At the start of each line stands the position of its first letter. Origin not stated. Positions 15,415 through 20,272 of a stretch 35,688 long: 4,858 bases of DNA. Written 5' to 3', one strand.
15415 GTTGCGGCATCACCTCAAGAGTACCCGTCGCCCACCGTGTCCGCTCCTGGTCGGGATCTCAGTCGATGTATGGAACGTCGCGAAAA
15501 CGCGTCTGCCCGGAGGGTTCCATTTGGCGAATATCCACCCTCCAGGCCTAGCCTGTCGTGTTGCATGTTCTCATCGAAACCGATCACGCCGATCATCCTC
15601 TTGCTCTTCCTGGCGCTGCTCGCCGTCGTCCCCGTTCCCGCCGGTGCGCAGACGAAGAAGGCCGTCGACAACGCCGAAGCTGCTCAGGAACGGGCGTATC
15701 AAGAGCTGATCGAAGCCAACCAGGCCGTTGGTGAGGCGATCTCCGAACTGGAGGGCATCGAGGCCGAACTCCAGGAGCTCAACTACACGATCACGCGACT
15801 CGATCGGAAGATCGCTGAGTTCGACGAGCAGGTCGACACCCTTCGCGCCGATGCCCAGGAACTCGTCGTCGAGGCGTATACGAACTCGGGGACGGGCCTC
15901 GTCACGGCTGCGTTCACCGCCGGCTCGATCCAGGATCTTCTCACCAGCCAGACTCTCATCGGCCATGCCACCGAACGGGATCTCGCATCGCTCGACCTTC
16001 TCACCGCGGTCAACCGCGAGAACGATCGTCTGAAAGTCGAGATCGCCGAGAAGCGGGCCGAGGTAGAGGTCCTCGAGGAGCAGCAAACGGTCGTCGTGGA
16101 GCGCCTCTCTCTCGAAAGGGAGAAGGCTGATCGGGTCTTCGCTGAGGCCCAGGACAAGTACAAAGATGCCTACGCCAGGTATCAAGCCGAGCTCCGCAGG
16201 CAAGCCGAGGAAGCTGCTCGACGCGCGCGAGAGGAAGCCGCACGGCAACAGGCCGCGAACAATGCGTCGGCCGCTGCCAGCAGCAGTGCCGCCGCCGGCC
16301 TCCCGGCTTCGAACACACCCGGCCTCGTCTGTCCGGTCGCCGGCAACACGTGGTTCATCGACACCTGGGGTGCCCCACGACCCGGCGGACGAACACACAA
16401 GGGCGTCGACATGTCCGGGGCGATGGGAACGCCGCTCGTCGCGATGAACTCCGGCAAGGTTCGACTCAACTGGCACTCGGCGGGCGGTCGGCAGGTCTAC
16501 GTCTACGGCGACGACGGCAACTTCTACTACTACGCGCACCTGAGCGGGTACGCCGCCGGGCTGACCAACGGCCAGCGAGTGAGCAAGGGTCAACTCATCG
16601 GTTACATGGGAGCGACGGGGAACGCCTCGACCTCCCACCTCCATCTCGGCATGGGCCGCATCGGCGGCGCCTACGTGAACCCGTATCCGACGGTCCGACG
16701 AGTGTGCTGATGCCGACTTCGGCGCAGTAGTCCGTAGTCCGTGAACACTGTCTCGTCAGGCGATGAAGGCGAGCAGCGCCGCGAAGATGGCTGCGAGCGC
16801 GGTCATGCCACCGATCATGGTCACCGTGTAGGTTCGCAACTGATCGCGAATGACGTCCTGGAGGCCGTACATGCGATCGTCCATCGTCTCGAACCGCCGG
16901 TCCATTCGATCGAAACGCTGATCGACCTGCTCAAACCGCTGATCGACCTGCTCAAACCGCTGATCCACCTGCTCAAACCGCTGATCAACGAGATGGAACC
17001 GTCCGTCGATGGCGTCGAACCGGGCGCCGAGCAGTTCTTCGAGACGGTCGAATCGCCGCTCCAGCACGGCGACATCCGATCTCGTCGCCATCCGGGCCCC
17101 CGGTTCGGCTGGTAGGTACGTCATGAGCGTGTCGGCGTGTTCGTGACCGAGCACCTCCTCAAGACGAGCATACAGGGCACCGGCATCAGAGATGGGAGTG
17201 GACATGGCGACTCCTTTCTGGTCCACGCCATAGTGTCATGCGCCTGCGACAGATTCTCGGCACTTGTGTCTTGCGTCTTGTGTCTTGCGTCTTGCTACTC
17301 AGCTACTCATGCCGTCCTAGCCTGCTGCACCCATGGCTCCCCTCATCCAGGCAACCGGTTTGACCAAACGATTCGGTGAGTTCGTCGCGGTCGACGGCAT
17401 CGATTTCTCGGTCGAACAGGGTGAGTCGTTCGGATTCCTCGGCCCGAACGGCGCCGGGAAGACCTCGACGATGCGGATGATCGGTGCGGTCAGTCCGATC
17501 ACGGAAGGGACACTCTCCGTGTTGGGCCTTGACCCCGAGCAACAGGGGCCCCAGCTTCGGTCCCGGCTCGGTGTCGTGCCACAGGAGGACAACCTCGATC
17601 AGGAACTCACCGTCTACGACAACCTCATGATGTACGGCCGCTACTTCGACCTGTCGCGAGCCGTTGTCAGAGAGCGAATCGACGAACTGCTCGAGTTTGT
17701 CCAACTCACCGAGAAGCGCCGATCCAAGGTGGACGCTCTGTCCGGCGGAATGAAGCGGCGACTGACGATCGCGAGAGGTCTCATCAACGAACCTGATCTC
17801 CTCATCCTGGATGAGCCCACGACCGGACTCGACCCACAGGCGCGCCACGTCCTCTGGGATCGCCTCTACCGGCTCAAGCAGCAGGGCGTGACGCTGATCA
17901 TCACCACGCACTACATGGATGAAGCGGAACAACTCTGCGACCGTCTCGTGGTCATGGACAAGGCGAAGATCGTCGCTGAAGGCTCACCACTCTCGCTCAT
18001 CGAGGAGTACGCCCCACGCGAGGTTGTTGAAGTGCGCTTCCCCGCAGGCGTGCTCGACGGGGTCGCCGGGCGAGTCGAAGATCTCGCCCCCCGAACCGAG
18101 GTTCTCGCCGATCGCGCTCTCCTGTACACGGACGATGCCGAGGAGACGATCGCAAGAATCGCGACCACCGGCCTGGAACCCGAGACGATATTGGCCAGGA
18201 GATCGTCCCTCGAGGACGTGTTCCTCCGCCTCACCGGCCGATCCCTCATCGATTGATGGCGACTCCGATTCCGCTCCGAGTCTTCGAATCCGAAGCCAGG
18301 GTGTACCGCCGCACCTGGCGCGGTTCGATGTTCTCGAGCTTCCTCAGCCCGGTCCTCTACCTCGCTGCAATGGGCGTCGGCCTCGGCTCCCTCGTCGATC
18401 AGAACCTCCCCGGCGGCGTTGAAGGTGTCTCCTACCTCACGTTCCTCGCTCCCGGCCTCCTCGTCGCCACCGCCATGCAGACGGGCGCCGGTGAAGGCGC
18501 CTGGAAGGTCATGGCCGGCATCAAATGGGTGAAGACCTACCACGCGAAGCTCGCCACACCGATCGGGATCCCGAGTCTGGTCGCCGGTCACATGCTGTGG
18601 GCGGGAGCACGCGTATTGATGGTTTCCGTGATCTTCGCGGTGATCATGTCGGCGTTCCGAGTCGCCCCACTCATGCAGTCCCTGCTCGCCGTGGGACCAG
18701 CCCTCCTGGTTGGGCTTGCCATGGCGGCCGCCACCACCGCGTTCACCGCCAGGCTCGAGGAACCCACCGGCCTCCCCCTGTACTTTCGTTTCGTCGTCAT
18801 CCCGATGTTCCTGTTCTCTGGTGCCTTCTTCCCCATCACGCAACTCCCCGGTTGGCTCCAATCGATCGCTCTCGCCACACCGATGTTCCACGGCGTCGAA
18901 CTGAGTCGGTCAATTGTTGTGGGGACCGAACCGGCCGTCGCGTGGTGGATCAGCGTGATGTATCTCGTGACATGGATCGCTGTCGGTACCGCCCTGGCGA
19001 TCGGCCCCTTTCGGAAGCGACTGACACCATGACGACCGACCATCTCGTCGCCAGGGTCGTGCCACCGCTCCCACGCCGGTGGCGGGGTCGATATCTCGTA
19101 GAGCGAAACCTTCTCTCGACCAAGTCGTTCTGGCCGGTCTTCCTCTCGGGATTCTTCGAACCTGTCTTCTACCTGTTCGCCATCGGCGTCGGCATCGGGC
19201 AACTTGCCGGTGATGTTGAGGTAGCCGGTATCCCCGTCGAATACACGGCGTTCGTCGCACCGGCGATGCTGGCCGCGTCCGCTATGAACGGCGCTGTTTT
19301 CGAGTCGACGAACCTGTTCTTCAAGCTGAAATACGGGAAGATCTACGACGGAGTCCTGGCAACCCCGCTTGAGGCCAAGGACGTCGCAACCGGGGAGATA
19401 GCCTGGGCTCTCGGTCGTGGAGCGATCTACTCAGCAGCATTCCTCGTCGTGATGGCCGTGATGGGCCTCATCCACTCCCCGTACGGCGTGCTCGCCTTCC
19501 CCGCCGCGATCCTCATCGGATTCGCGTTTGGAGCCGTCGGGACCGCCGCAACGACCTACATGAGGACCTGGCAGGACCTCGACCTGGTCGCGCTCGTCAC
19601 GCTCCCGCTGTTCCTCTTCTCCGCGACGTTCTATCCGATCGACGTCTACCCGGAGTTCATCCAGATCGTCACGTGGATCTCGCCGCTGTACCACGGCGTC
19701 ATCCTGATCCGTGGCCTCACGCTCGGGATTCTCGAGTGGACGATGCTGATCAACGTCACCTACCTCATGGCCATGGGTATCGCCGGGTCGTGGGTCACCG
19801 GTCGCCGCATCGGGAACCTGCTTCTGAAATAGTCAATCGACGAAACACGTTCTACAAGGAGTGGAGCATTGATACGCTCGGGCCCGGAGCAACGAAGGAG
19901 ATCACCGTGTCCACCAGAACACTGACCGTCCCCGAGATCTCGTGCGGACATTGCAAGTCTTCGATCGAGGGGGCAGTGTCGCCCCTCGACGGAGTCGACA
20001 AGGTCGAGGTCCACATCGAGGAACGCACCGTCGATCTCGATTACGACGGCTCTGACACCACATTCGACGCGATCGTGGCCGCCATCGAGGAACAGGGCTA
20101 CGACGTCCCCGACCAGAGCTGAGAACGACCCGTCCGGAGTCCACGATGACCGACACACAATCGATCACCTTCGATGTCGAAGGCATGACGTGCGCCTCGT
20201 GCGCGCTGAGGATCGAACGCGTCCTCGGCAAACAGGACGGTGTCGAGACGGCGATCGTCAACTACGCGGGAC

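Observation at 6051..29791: Period-7 (heptanucleotide) tandem arrays occupy nearly every convergent or divergent spacer, an STRR-like repeat system in a GC-rich actinobacterial-type genome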

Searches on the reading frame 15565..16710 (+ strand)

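Call 59: search_protein_families(library=pfam, proteins=[window:15565-16710:+], max_evalue=0.001)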
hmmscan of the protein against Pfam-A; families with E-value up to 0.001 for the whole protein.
window:15565-16710:+ (381 aa): 1 family
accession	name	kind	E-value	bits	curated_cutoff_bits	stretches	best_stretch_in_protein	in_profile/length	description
PF01551.29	Peptidase_M23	-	3.4e-20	72.5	28.7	1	277-373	2-96/96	Peptidase family M23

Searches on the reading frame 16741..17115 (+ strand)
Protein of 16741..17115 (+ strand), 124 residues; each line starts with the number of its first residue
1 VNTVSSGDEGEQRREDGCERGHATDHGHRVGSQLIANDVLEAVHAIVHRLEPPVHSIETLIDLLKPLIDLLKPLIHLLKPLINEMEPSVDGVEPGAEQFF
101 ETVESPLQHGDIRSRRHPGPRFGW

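Call 31: search_protein_families(library=pfam, proteins=[window:16741-17115:+], max_evalue=0.001)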
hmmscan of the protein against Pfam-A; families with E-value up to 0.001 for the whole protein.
window:16741-17115:+ (124 aa): 0 families

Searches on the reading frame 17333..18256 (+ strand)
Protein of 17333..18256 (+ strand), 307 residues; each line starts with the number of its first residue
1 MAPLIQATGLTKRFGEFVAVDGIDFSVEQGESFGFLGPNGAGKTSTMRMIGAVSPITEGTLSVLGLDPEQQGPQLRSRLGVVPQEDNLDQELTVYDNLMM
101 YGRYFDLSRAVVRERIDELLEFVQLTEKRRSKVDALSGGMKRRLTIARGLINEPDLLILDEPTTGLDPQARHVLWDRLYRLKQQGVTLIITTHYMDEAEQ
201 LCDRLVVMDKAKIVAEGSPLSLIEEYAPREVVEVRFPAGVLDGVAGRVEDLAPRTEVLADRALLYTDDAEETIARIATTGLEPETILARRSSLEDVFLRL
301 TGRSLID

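Call 31: search_protein_families(library=pfam, proteins=[window:17333-18256:+], max_evalue=0.001)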
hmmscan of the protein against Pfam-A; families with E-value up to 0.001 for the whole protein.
window:17333-18256:+ (307 aa): 3 families
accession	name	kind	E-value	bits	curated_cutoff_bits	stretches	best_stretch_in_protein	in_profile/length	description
PF00005.33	ABC_tran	-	5.6e-32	111.7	25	1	21-164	2-137/137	ABC transporter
PF13304.12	AAA_21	-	4.9e-10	40.4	27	1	136-193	238-298/304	AAA domain, putative AbiEii toxin, Type IV TA system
PF13175.12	AAA_15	-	9.6e-05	22.6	32.1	0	151-193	326-369/374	AAA ATPase domain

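Call 65: find_encoding_contigs(protein=window:17333-18256:+, flank=4000, max_places=10)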
Protein window:17333-18256:+ (307 aa): 4 contigs read that carry it; 4 places shown.
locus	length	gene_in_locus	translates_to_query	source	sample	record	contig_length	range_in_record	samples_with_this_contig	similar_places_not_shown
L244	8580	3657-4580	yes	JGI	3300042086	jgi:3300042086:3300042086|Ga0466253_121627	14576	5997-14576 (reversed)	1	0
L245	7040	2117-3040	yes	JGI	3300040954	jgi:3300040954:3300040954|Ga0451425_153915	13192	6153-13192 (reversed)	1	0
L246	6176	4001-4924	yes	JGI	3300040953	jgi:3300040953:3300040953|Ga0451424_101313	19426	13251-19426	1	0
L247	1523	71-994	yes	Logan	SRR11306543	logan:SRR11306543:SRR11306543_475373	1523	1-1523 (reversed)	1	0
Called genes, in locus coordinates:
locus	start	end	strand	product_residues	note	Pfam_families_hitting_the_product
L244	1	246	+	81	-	?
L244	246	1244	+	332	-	PF01966:HD, PF13286:HD_assoc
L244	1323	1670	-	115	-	-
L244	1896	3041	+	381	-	PF01551:Peptidase_M23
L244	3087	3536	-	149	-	-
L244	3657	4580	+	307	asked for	PF00005:ABC_tran, PF13304:AAA_21, PF27102:NodI_C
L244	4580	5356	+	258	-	PF01061:ABC2_membrane, PF12698:ABC2_membrane_3 (weak)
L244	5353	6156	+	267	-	PF01061:ABC2_membrane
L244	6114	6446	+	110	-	PF00403:HMA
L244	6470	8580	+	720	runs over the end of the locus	PF00403:HMA, PF00122:E1-E2_ATPase, PF00702:Hydrolase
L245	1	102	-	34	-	?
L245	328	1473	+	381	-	PF01551:Peptidase_M23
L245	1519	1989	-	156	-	-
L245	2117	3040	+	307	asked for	PF00005:ABC_tran, PF13304:AAA_21, PF27102:NodI_C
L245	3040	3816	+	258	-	PF01061:ABC2_membrane, PF12698:ABC2_membrane_3 (weak)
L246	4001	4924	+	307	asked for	PF00005:ABC_tran, PF13304:AAA_21, PF27102:NodI_C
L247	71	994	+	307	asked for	PF00005:ABC_tran, PF13304:AAA_21, PF27102:NodI_C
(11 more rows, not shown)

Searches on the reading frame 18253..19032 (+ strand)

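Call 31: search_protein_families(library=pfam, proteins=[window:18253-19032:+], max_evalue=0.001)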
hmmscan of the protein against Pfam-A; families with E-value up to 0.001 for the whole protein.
window:18253-19032:+ (259 aa): 2 families
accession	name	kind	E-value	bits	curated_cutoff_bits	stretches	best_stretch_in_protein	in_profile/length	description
PF01061.29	ABC2_membrane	-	6.8e-15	55.6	26.9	1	15-221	11-209/211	ABC-2 type transporter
PF12698.13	ABC2_membrane_3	-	1.7e-07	31.1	31.6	1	60-250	159-346/347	ABC-2 family transporter protein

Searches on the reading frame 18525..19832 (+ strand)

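Call 31: search_protein_families(library=pfam, proteins=[window:18525-19832:+], max_evalue=0.001)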
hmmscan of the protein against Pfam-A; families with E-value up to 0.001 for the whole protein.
window:18525-19832:+ (435 aa): 2 families
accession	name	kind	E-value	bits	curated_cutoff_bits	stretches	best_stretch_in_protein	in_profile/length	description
PF01061.29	ABC2_membrane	-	1.3e-17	64.5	26.9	1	190-397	5-208/211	ABC-2 type transporter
PF12698.13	ABC2_membrane_3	-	0.00032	20.3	31.6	1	288-424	207-344/347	ABC-2 family transporter protein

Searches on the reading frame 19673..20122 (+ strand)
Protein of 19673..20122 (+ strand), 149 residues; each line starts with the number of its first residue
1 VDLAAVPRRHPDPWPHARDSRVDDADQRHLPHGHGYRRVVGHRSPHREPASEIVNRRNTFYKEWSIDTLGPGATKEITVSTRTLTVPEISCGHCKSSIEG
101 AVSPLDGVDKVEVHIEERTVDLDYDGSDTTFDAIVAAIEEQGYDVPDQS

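Call 31: search_protein_families(library=pfam, proteins=[window:19673-20122:+], max_evalue=0.001)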
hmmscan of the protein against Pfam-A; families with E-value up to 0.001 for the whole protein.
window:19673-20122:+ (149 aa): 1 family
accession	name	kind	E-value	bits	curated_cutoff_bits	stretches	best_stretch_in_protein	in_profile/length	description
PF00403.32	HMA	-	1.6e-15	57.7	24.8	1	83-144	1-62/62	Heavy-metal-associated domain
